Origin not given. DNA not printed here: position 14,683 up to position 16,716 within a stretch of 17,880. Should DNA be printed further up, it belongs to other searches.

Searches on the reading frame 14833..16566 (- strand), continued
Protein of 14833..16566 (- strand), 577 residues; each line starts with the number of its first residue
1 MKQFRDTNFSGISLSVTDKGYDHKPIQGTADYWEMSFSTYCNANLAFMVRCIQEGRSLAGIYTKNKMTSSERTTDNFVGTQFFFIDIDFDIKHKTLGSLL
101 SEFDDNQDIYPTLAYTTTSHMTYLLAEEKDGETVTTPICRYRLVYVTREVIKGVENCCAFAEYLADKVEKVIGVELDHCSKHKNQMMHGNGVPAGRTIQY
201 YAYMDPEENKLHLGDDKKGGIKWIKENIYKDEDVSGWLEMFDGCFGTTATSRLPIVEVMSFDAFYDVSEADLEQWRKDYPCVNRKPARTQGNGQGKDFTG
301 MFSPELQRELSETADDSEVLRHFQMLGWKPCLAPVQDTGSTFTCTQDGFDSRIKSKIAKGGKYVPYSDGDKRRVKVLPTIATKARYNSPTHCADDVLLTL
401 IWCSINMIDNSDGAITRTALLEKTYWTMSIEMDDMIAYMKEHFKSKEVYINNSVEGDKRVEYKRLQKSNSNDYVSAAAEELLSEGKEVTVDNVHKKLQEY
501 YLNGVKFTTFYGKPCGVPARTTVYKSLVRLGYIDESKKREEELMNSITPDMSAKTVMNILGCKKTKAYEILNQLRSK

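Call 65: search_dna_similar(query=L121:2358-3611:-, collection=phages, mode=protein, max_rows=15)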
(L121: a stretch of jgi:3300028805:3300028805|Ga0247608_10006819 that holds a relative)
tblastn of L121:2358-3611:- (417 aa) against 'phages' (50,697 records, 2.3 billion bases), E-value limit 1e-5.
Records with a match: 64; places in all: 64; records where one place covers at least 80% of the query: 20.
Best place of each record, by identity: <60% 64.
By first word of the organism name: Rhizobium 12; Thermus 11; Klebsiella 6; Pelagibacter 4; Escherichia 4; Aeromonas 3; Alteromonas 3; Meiothermus 2; Halogranum 2; Sinorhizobium 2; and 10 more.
By host as written in the record: Thermus thermophilus HB8 5; Thermus thermophilus 5; - 5; Rhizobium etli CFN42 3; Alteromonas macleodii ATCC 27126 3; Meiothermus sp. 2; Rhizobium sp. I1_9 2; Aeromonas sp. 2; and 29 more.
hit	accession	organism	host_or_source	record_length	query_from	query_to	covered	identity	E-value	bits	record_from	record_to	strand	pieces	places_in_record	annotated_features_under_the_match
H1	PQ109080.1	Thermus phage Riverbug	Thermus thermophilus HB8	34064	17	417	96%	25.8%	1e-30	130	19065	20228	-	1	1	TerL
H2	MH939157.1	Meiothermus phage MMP17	Meiothermus sp.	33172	37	412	90%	24.9%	2e-26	118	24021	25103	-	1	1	terminase, ATPase subunit | hypothetical protein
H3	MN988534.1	Rhizobium phage RHph_N34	Rhizobium etli CFN42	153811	39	414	90%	24.4%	2e-6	57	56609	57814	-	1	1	terminase large subunit protein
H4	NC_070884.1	Rhizobium phage RHph_N34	Rhizobium etli CFN42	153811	39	414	90%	24.4%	2e-6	57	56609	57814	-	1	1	terminase large subunit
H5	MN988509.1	Rhizobium phage RHph_I46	Rhizobium phaseoli IE1004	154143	39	414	90%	24.1%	3e-7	59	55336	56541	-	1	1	terminase large subunit protein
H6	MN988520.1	Rhizobium phage RHph_I9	Rhizobium sp. R635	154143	39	414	90%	24.1%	3e-7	59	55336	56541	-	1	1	terminase large subunit protein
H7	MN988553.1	Rhizobium phage RHph_I34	Rhizobium etli CFN42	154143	39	414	90%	24.1%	3e-7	59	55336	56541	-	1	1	terminase large subunit protein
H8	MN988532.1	Rhizobium phage RHph_I1_9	Rhizobium sp. I1_9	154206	39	414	90%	24.1%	3e-7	59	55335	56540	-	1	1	terminase large subunit protein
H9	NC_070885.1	Rhizobium phage RHph_I1_9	Rhizobium sp. I1_9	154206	39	414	90%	24.1%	3e-7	59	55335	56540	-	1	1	terminase large subunit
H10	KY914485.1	Aeromonas phage phiA8-29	Aeromonas sp.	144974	18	404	93%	23.1%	9e-9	64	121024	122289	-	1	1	putative terminase large subunit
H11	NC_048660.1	Aeromonas phage phiA8-29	Aeromonas sp.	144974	18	404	93%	23.1%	9e-9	64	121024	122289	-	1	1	terminase large subunit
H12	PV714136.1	Aeromonas phage TSW001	Aeromonas salmonicida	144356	16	404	93%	22.9%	3e-7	59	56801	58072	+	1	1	terminase-like family protein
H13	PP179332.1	Pseudomonas phage Cygsa01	Pseudomonas syringae JD03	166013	12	404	94%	22.5%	3e-6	56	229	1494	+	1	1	terminase DNA packaging enzyme large subunit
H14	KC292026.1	Halogranum tailed virus 1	Halogranum sp. SS5-1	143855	41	405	88%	24.1%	7e-22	104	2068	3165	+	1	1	5: terminase large subunit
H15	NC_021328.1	Halogranum tailed virus 1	Halogranum sp. SS5-1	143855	41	405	88%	24.1%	7e-22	104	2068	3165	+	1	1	5: terminase large subunit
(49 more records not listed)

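Call 68: search_protein_families(library=ncbifam, proteins=[P0001, L226:1951-2718:+, P0004, P0005, P0007, P0010], max_evalue=0.001)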
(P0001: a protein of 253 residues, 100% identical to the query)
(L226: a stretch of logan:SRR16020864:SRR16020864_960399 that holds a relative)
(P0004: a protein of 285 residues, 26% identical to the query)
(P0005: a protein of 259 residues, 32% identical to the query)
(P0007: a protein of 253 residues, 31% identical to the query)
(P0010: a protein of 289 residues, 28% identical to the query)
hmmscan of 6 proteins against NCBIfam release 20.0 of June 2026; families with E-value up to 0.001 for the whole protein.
P0001 (253 aa): 25 families
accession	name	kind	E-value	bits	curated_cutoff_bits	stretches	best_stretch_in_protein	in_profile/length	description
TIGR02937.1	sigma70-ECF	superfamily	3.2e-14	52.9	42.9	1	33-244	10-163/165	sigma-70 family RNA polymerase sigma factor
TIGR02997.1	Sig70-cyanoRpoD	subfamily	2.6e-11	43.4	384.5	1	180-243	235-298/298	RNA polymerase sigma factor, RpoD/SigA family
TIGR02393.1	RpoD_Cterm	equivalog_domain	6.3e-11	42.3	354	1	158-251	140-233/238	RNA polymerase sigma factor RpoD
NF005785.0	PRK07598.1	equivalog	8.2e-10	38.1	554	1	165-251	319-407/415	RNA polymerase sigma factor SigC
NF005920.0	PRK07921.1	subfamily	4.5e-09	35.7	464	1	166-247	238-319/328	RNA polymerase sigma factor SigB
NF005248.0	PRK06759.1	equivalog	1.8e-08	34.3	133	1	53-112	27-82/156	RNA polymerase factor sigma-70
NF005642.0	PRK07405.1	subfamily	7.9e-08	31.8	524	1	185-246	248-309/318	RNA polymerase sigma factor SigD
TIGR02394.1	rpoS_proteo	equivalog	1.5e-07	31.3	378.7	1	186-251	214-279/285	RNA polymerase sigma factor RpoS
NF004471.0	PRK05803.1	subfamily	2.6e-07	30.1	252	1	158-248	138-230/235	RNA polymerase sporulation sigma factor SigK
NF005809.0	PRK07670.1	equivalog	5.4e-07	29.4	326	1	19-104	18-98/255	FliA/WhiG family RNA polymerase sigma factor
TIGR02846.1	spore_sigmaK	equivalog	7.8e-07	28.9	298.65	1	162-244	140-224/227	RNA polymerase sporulation sigma factor SigK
NF004207.0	PRK05657.1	equivalog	1.1e-06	28.3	394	1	177-250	247-321/329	RNA polymerase sigma factor RpoS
NF005143.0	PRK06596.1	subfamily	2.9e-06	27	241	1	173-245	209-280/285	RNA polymerase factor sigma-32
TIGR02392.1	rpoH_proteo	equivalog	4.4e-06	26.5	323.1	1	172-245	196-267/270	RNA polymerase sigma factor RpoH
NF004615.0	PRK05949.1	subfamily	5.2e-06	25.6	530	1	181-244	253-316/327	RNA polymerase sigma factor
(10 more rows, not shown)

L226:1951-2718:+ (255 aa): 20 families
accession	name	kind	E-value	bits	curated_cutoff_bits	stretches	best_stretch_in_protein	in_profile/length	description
NF004471.0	PRK05803.1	subfamily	6e-12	45.3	252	2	173-248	154-229/235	RNA polymerase sporulation sigma factor SigK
TIGR02846.1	spore_sigmaK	equivalog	7.9e-11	41.9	298.65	2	180-244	159-223/227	RNA polymerase sporulation sigma factor SigK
TIGR02937.1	sigma70-ECF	superfamily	4.9e-10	39.3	42.9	1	32-245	6-163/165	sigma-70 family RNA polymerase sigma factor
NF004207.0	PRK05657.1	equivalog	5.2e-08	32.6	394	1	147-248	223-318/329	RNA polymerase sigma factor RpoS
TIGR02393.1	RpoD_Cterm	equivalog_domain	6.7e-08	32.4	354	1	159-251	147-232/238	RNA polymerase sigma factor RpoD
NF006158.0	PRK08301.1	equivalog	1.7e-07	30.9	339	0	183-248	173-238/241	RNA polymerase sporulation sigma factor SigE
TIGR02394.1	rpoS_proteo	equivalog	2.7e-07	30.4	378.7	1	168-246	195-273/285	RNA polymerase sigma factor RpoS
TIGR02835.1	spore_sigmaE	equivalog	9e-07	28.6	348.6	0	16-109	41-128/234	RNA polymerase sporulation sigma factor SigE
TIGR02997.1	Sig70-cyanoRpoD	subfamily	3.4e-06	26.5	384.5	1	180-244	234-298/298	RNA polymerase sigma factor, RpoD/SigA family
TIGR02980.1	SigBFG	subfamily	1.5e-05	24.8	234.35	1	129-246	112-225/227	SigB/SigF/SigG family RNA polymerase sigma factor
NF004052.0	PRK05572.1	subfamily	1.8e-05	24.4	311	0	5-76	10-78/252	SigF/SigG family RNA polymerase sporulation sigma factor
NF004562.0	PRK05901.1-4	equivalog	5.4e-05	21.9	779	1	158-245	462-542/571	RNA polymerase sigma factor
NF006174.0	PRK08311.2-2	equivalog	6.5e-05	22.3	319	1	6-87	9-89/252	RNA polymerase sigma factor SigI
TIGR02885.1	spore_sigF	equivalog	0.00027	20.9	321.45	0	170-245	159-229/231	RNA polymerase sporulation sigma factor SigF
NF005920.0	PRK07921.1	subfamily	0.00031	19.9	464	1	176-245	247-316/328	RNA polymerase sigma factor SigB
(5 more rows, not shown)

P0004 (285 aa): 18 families
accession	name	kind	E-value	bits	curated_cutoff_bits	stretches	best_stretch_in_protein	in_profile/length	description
NF004471.0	PRK05803.1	subfamily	2e-11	43.6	252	1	200-277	151-228/235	RNA polymerase sporulation sigma factor SigK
TIGR02846.1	spore_sigmaK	equivalog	8.4e-10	38.6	298.65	1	206-274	155-223/227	RNA polymerase sporulation sigma factor SigK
TIGR02937.1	sigma70-ECF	superfamily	2.1e-09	37.2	42.9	1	62-275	6-163/165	sigma-70 family RNA polymerase sigma factor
NF004207.0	PRK05657.1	equivalog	6.4e-08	32.3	394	1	178-280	224-320/329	RNA polymerase sigma factor RpoS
TIGR02393.1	RpoD_Cterm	equivalog_domain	9.1e-08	32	354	1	189-280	147-231/238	RNA polymerase sigma factor RpoD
TIGR02394.1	rpoS_proteo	equivalog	2e-07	30.8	378.7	1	198-277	195-274/285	RNA polymerase sigma factor RpoS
TIGR02997.1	Sig70-cyanoRpoD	subfamily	3.3e-06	26.6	384.5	1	208-274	232-298/298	RNA polymerase sigma factor, RpoD/SigA family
NF006158.0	PRK08301.1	equivalog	1.6e-05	24.5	339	0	213-278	173-238/241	RNA polymerase sporulation sigma factor SigE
NF004052.0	PRK05572.1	subfamily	3.7e-05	23.4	311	0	31-106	6-78/252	SigF/SigG family RNA polymerase sporulation sigma factor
NF004562.0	PRK05901.1-4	equivalog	3.8e-05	22.4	779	1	188-275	462-542/571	RNA polymerase sigma factor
TIGR02980.1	SigBFG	subfamily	6.3e-05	22.8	234.35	0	205-276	158-225/227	SigB/SigF/SigG family RNA polymerase sigma factor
NF005920.0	PRK07921.1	subfamily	0.00021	20.4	464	1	201-274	242-315/328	RNA polymerase sigma factor SigB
TIGR02835.1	spore_sigmaE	equivalog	0.00023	20.7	348.6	0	214-278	167-231/234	RNA polymerase sporulation sigma factor SigE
TIGR02985.1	Sig70_bacteroi1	subfamily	0.00031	21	126.4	0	200-275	90-160/162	RNA polymerase sigma-70 factor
NF006174.0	PRK08311.2-2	equivalog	0.00038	19.8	319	1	35-111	8-83/252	RNA polymerase sigma factor SigI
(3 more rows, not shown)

P0005 (259 aa): 40 families (the best 25 are shown)
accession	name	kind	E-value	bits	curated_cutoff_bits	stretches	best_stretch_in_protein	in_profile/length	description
TIGR02937.1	sigma70-ECF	superfamily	4.7e-19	68.6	42.9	1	49-248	19-162/165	sigma-70 family RNA polymerase sigma factor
TIGR02997.1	Sig70-cyanoRpoD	subfamily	5.5e-13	48.8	384.5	1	163-248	216-298/298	RNA polymerase sigma factor, RpoD/SigA family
TIGR02394.1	rpoS_proteo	equivalog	6.2e-12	45.6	378.7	1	175-253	199-276/285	RNA polymerase sigma factor RpoS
NF004471.0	PRK05803.1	subfamily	1e-11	44.5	252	1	152-248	132-225/235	RNA polymerase sporulation sigma factor SigK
TIGR02393.1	RpoD_Cterm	equivalog_domain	1.5e-11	44.4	354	1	167-255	146-232/238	RNA polymerase sigma factor RpoD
TIGR02479.1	FliA_WhiG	subfamily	2.2e-11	43.9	189.6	1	56-248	23-220/224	FliA/WhiG family RNA polymerase sigma factor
NF005920.0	PRK07921.1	subfamily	2.5e-11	43.2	464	1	172-249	240-316/328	RNA polymerase sigma factor SigB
TIGR02846.1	spore_sigmaK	equivalog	3.4e-11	43.1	298.65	1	149-247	127-222/227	RNA polymerase sporulation sigma factor SigK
TIGR02980.1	SigBFG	subfamily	5.4e-11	42.6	234.35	1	175-249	154-224/227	SigB/SigF/SigG family RNA polymerase sigma factor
NF005693.0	PRK07500.1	equivalog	1.7e-10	40.6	315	1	160-255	187-281/289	RNA polymerase factor sigma-32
NF004207.0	PRK05657.1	equivalog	2e-09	37.3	394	1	166-254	234-320/329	RNA polymerase sigma factor RpoS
NF005785.0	PRK07598.1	equivalog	2.3e-09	36.6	554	1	165-249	319-400/415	RNA polymerase sigma factor SigC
NF004566.0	PRK05901.2-4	equivalog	3.8e-09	36.2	531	1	164-248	347-431/448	RNA polymerase sigma factor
NF005643.0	PRK07406.1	equivalog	4.1e-09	36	500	1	168-249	307-385/397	RNA polymerase sigma factor RpoD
TIGR02835.1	spore_sigmaE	equivalog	4.9e-09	36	348.6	1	189-248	168-227/234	RNA polymerase sporulation sigma factor SigE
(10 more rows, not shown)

P0007 (253 aa): 51 families (the best 25 are shown)
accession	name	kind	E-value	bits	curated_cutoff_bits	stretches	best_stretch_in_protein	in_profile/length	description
TIGR02937.1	sigma70-ECF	superfamily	3.9e-22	78.6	42.9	1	25-245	3-164/165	sigma-70 family RNA polymerase sigma factor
NF004471.0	PRK05803.1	subfamily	2.5e-19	69.4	252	2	173-245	154-227/235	RNA polymerase sporulation sigma factor SigK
TIGR02846.1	spore_sigmaK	equivalog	8.5e-18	64.7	298.65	2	173-244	152-224/227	RNA polymerase sporulation sigma factor SigK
TIGR02980.1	SigBFG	subfamily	4.2e-15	56.1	234.35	2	178-245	161-225/227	SigB/SigF/SigG family RNA polymerase sigma factor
TIGR02479.1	FliA_WhiG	subfamily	1.9e-12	47.4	189.6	1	43-244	18-221/224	FliA/WhiG family RNA polymerase sigma factor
TIGR02885.1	spore_sigF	equivalog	2.4e-12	47.2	321.45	2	14-99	2-82/231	RNA polymerase sporulation sigma factor SigF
NF005693.0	PRK07500.1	equivalog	5.1e-12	45.5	315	2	168-246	200-277/289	RNA polymerase factor sigma-32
NF006158.0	PRK08301.1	equivalog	8.9e-11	41.7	339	2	13-119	49-148/241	RNA polymerase sporulation sigma factor SigE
TIGR02997.1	Sig70-cyanoRpoD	subfamily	9e-11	41.6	384.5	1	177-243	231-298/298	RNA polymerase sigma factor, RpoD/SigA family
NF004052.0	PRK05572.1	subfamily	1e-10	41.6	311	1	13-99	22-103/252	SigF/SigG family RNA polymerase sporulation sigma factor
TIGR02835.1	spore_sigmaE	equivalog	1e-10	41.5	348.6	2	13-119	42-141/234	RNA polymerase sporulation sigma factor SigE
TIGR02393.1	RpoD_Cterm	equivalog_domain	4.1e-10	39.7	354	1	177-246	158-228/238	RNA polymerase sigma factor RpoD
NF005248.0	PRK06759.1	equivalog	4.8e-10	39.4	133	2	180-245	87-153/156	RNA polymerase factor sigma-70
TIGR02850.1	spore_sigG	equivalog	6.9e-10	38.8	457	1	14-244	25-252/254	RNA polymerase sporulation sigma factor SigG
NF005413.0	PRK06986.1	subfamily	7.2e-10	39.1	201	1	27-245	17-235/241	RNA polymerase sigma factor FliA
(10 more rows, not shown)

P0010 (289 aa): 55 families (the best 25 are shown)
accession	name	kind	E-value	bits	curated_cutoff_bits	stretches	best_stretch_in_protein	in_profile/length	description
TIGR02393.1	RpoD_Cterm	equivalog_domain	3.2e-32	112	354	1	54-283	3-229/238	RNA polymerase sigma factor RpoD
TIGR02997.1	Sig70-cyanoRpoD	subfamily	3.4e-31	108.6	384.5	1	34-279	61-298/298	RNA polymerase sigma factor, RpoD/SigA family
NF006666.0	PRK09210.1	equivalog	2.2e-29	102.9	572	1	20-281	101-359/370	RNA polymerase sigma factor RpoD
TIGR02394.1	rpoS_proteo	equivalog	3.4e-26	92.4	378.7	1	20-284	15-276/285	RNA polymerase sigma factor RpoS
NF004615.0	PRK05949.1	subfamily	3.1e-25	88.8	530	1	25-281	69-317/327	RNA polymerase sigma factor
NF004207.0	PRK05657.1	equivalog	3.9e-24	85.6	394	1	20-284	58-319/329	RNA polymerase sigma factor RpoS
NF005643.0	PRK07406.1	equivalog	8.8e-24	84.3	500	1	49-280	158-385/397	RNA polymerase sigma factor RpoD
NF004566.0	PRK05901.2-4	equivalog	1.3e-23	83.9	531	1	17-284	155-436/448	RNA polymerase sigma factor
NF005920.0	PRK07921.1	subfamily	1.4e-23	83.4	464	1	46-281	86-317/328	RNA polymerase sigma factor SigB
TIGR02937.1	sigma70-ECF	superfamily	5.7e-23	81.4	42.9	1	53-280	3-163/165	sigma-70 family RNA polymerase sigma factor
NF004208.0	PRK05658.1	equivalog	5.8e-23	81.7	555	1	31-280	372-618/631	RNA polymerase sigma factor RpoD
NF005642.0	PRK07405.1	subfamily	8.5e-23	81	524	1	40-285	72-312/318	RNA polymerase sigma factor SigD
NF041931.2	MzaA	equivalog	9.7e-23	80.9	800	1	50-280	474-703/726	MZA anti-phage system associated sigma-70 family RNA polymerase sigma factor MzaA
NF005785.0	PRK07598.1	equivalog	2.9e-21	75.8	554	1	41-280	165-400/415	RNA polymerase sigma factor SigC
NF005143.0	PRK06596.1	subfamily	1e-20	74.4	241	1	16-283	12-282/285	RNA polymerase factor sigma-32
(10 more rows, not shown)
